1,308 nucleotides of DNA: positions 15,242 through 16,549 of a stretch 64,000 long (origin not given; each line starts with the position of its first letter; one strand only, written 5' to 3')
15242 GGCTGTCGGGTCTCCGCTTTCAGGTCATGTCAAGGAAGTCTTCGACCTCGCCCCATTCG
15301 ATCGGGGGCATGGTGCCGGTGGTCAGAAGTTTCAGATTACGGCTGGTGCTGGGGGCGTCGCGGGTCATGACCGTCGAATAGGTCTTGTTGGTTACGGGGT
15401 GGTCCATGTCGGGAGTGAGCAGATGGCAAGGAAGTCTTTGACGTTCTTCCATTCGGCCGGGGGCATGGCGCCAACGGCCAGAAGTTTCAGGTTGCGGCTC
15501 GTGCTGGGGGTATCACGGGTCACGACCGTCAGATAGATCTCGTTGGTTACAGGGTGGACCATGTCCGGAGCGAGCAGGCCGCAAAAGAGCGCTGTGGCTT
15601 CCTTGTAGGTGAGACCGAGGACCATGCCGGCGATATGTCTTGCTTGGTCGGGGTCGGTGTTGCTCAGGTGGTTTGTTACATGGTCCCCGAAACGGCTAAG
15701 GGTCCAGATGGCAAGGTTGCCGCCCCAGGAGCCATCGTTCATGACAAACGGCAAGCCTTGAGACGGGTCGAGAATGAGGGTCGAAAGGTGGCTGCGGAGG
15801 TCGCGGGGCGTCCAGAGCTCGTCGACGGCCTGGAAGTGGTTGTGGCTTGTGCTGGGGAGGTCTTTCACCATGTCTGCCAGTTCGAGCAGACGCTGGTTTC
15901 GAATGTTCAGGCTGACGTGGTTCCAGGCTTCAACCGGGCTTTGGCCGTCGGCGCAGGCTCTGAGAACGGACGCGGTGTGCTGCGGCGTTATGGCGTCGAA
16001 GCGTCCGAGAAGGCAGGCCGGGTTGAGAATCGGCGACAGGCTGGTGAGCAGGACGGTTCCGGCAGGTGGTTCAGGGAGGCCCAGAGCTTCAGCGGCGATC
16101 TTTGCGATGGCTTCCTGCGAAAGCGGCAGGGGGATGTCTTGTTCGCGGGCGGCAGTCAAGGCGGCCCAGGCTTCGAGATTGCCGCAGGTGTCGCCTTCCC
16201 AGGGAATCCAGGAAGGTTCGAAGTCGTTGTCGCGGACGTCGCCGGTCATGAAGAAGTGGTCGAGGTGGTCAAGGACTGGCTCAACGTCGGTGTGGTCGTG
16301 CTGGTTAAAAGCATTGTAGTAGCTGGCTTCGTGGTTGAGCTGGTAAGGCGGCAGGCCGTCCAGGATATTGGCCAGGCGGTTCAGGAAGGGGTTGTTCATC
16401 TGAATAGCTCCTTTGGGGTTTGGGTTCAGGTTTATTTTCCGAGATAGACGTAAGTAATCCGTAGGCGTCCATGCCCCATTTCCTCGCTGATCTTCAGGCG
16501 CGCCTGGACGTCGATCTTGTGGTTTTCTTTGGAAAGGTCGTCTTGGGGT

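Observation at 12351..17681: Integrase-led operon of ORFan proteins, including two tandem, translationally coupled ~480-aa paralogs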

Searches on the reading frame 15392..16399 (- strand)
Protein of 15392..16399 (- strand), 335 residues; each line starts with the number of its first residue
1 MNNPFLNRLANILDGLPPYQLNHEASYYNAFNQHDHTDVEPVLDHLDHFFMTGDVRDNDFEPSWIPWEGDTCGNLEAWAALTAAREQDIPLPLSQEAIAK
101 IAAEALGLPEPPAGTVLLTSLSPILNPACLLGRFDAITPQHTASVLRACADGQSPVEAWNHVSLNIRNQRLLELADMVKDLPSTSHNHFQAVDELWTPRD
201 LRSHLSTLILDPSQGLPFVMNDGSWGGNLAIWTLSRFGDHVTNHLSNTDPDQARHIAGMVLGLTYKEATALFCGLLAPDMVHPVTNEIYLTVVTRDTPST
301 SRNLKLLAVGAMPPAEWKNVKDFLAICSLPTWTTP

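Call 3: search_protein_families(library=pfam, proteins=[window:15392-16399:-], max_evalue=0.1)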
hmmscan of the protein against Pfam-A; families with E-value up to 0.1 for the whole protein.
window:15392-16399:- (335 aa): 0 families

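Call 8: search_protein_families(library=ncbifam, proteins=[window:15392-16399:-], max_evalue=0.1)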
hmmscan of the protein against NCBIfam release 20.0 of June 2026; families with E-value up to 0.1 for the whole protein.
window:15392-16399:- (335 aa): 0 families

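Call 9: search_protein_families(library=phrogs, proteins=[window:15392-16399:-], max_evalue=0.1)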
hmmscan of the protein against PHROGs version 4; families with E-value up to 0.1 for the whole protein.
window:15392-16399:- (335 aa): 0 families

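Call 10: search_protein_families(library=padloc, proteins=[window:15392-16399:-], max_evalue=0.1)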
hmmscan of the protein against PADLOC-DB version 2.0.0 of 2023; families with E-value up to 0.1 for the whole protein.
window:15392-16399:- (335 aa): 1 family
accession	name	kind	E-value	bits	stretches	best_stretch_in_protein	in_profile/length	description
PDLC04018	PD-Lambda-5_B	-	0.081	10.2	0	17-51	196-230/291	-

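Call 25: find_homologous_proteins(query=window:15392-16399:-, max_evalue=0.001)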
Query window:15392-16399:- (335 aa): 20 proteins with E <= 0.001 among 4104 candidates.
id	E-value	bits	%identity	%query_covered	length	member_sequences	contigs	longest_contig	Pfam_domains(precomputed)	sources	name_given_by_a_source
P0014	4.1e-224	761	97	100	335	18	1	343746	-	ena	-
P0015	4.4e-192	656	88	97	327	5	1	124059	-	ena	-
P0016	2.4e-190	650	85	99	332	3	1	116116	-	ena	-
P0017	8.9e-189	645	87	97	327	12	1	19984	-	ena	-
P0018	1.8e-179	614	83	97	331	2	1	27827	-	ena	-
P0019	8.7e-179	612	83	97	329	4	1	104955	-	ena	-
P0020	7.0e-178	609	83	97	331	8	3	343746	-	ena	-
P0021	2.8e-176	604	82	97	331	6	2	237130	-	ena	-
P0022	5.8e-168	576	78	97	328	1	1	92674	-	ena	-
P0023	8.9e-167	573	77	97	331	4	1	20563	-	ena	-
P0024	3.2e-161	554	76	97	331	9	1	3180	-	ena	-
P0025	5.8e-158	544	85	83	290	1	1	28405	-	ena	-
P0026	3.5e-157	541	74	97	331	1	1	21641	-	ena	-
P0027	5.1e-155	534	82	85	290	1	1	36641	-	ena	-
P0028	1.7e-154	532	72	97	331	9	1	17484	-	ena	-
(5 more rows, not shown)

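Call 43: search_solved_structures(query=A2, max_evalue=10)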
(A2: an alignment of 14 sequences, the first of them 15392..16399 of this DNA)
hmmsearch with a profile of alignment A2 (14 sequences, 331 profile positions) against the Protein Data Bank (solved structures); distinct sequences matched with E-value up to 10: 0.

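Call 44: find_homologous_proteins(query=A2, max_evalue=0.001)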
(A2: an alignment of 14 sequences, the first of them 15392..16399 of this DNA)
Query A2 (14 sequences) (335 aa, profile of the alignment): 23 proteins with E <= 0.001 among 8000 candidates.
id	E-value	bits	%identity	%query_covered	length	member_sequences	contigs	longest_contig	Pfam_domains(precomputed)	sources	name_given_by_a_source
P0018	6.5e-199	678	83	97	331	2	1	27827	-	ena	-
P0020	6.2e-197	672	83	97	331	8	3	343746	-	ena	-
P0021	1.0e-196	671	82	97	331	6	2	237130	-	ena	-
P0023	2.3e-195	666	77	97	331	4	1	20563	-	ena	-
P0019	1.5e-192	657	83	97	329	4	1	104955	-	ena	-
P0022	2.1e-191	653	78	97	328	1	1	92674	-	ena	-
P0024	2.4e-191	653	76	97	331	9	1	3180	-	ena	-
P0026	2.8e-190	650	74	97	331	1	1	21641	-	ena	-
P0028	3.6e-190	649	72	97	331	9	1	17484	-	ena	-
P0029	5.3e-186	636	69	97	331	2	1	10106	-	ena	-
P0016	2.7e-185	633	85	99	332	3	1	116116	-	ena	-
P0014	2.9e-185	633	97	100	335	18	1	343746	-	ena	-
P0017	2.4e-183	627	87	97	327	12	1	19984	-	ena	-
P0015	6.0e-181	619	88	97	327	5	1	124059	-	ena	-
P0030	1.7e-178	611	67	97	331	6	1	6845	-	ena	-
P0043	6.3e-75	271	35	96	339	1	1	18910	-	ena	-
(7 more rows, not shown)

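Call 45: find_encoding_contigs(protein=P0043, flank=10000, max_places=3)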
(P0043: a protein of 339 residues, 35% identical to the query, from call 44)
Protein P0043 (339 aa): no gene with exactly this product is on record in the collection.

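Call 46: find_encoding_contigs(protein=P0014, flank=10000, max_places=3)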
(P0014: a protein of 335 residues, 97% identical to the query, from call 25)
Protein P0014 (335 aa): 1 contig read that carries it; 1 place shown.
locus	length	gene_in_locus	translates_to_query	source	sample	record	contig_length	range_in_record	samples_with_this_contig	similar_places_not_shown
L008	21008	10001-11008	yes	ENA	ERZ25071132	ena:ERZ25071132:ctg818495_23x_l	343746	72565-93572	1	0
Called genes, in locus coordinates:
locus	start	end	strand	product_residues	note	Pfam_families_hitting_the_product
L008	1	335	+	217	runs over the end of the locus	PF07510:GmrSD_C (weak), PF05901:Excalibur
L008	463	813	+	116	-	PF09722:Xre_MbcA_ParS_C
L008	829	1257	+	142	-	PF08808:RES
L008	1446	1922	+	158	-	PF09704:Cas_Cas5d (weak)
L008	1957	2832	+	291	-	PF08798:CRISPR_assoc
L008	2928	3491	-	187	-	-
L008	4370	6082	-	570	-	-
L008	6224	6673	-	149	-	-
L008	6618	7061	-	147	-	-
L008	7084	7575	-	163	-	-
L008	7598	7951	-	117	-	-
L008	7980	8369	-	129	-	PF17273:DUF5338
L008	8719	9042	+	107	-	-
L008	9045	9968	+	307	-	PF12834:Phage_int_SAM_2, PF12835:Integrase_1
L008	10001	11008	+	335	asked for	-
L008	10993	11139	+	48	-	-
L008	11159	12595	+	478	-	-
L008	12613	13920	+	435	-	-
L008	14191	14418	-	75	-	-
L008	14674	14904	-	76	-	-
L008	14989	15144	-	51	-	-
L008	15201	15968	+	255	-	-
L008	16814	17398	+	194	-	-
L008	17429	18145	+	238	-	-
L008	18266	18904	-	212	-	-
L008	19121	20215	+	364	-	PF01385:OrfB_IS605, PF07282:Cas12f1-like_TNB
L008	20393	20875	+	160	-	-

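Call 84: find_encoding_contigs(protein=P0021, flank=10000, max_places=2)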
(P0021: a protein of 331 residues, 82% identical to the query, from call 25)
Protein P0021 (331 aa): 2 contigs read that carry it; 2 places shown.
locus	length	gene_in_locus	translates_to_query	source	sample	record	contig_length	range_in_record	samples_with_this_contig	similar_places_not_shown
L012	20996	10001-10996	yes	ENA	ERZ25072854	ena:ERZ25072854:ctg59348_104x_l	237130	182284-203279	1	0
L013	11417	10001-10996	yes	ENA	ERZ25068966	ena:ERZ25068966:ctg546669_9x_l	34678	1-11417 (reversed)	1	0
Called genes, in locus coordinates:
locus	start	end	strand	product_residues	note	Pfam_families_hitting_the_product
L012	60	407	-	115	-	PF13744:HTH_37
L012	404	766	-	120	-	PF05973:Gp49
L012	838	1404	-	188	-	PF00239:Resolvase, PF02796:HTH_7 (faint)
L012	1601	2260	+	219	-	PF09704:Cas_Cas5d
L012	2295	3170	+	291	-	PF08798:CRISPR_assoc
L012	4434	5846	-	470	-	-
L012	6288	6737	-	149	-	-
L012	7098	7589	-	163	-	-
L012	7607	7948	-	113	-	-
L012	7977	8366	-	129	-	PF17273:DUF5338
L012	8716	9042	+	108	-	-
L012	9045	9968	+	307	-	PF12834:Phage_int_SAM_2, PF12835:Integrase_1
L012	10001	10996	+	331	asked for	-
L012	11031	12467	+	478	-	-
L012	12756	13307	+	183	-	-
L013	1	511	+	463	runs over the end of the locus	-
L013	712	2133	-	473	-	PF13546:DDE_5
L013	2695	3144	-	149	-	-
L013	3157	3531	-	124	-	-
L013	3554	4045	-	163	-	-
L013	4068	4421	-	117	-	-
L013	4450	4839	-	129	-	PF17273:DUF5338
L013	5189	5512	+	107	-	-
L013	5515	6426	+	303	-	PF12834:Phage_int_SAM_2, PF12835:Integrase_1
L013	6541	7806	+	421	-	PF02899:Phage_int_SAM_1 (faint), PF00589:Phage_integrase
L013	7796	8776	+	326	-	PF00589:Phage_integrase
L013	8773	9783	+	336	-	PF13495:Phage_int_SAM_4, PF02899:Phage_int_SAM_1, PF00589:Phage_integrase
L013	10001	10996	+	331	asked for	-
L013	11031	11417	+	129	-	?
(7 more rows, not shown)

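Call 85: find_encoding_contigs(protein=P0022, flank=10000, max_places=2)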
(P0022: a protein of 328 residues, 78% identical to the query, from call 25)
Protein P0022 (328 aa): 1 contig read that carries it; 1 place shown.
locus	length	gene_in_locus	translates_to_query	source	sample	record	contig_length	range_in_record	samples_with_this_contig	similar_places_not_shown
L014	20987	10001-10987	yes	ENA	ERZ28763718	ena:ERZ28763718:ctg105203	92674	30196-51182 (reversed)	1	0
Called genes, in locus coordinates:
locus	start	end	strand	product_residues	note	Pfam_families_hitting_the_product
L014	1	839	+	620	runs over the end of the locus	PF02463:SMC_N (faint), PF13175:AAA_15, PF13304:AAA_21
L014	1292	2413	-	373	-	PF07719:TPR_2 (faint), PF13374:TPR_10 (faint), PF13424:TPR_12 (faint)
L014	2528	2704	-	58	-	-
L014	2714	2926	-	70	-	PF07927:HicA_toxin (weak)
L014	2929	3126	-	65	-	PF15919:HicB_lk_antitox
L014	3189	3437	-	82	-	-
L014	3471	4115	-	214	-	PF01656:CbiA, PF07015:VirC1 (weak), PF09140:MipZ (weak), PF10609:ParA (weak), PF13614:AAA_31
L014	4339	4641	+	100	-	-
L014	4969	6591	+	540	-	-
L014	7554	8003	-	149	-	-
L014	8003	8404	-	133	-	PF17273:DUF5338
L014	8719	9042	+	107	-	-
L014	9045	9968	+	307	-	PF12834:Phage_int_SAM_2, PF12835:Integrase_1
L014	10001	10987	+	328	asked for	-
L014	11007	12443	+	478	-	-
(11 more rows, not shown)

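Call 112: find_related_loci(query=A2, collection=metagenome_contigs, flank=10000)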
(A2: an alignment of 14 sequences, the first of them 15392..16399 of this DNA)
Query A2 (335 aa) in metagenome_contigs; peptide patterns used: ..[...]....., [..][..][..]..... (x = any residue, [..] = any of these).
169 stretches matched a pattern, but none encodes a relative of the query by tblastn (E <= 1e-3).

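Call 113: find_related_loci(query=A2, collection=viral_contigs, flank=10000)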
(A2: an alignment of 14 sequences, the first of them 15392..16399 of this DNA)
Query A2 (335 aa) in viral_contigs; peptide patterns used: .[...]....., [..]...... (x = any residue, [..] = any of these).
41 stretches matched a pattern, but none encodes a relative of the query by tblastn (E <= 1e-3).
